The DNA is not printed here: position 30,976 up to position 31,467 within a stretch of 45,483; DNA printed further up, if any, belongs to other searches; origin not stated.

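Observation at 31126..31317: Small histone-fold protein in a Chlamydiae-like genome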

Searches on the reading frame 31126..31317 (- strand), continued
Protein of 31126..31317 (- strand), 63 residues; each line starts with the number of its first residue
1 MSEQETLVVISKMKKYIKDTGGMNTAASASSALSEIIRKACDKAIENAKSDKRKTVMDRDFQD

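Call 61: search_protein_representatives(protein=window:31126-31317:-)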
Query: 63 residues. Proteins with E-value up to 0.001 (for the whole library): 532; up to 1e-10: 134; up to 1e-30: 0. The best 150 are listed.
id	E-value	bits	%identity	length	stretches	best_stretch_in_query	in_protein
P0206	4.3e-30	117.2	50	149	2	2-61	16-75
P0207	5.0e-30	117.0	57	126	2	4-62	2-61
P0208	6.4e-26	104.3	42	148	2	5-62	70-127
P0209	1.0e-25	103.6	53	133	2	4-62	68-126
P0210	1.7e-25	103.0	48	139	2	2-61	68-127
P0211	5.3e-24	98.3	50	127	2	3-61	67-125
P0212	1.6e-23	96.9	51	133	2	2-61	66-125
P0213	5.1e-23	95.3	48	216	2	4-62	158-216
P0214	3.2e-22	92.8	47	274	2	5-61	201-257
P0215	6.5e-22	91.8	48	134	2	4-62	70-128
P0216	3.1e-21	89.7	50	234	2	4-61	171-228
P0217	2.6e-20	86.9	44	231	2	3-62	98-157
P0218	7.6e-20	85.4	46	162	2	4-61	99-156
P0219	1.9e-19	84.2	47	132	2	3-62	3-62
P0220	3.6e-19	83.3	44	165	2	2-61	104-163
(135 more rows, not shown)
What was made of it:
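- Checked: 532 representatives at 50% identity clustering (call 61).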
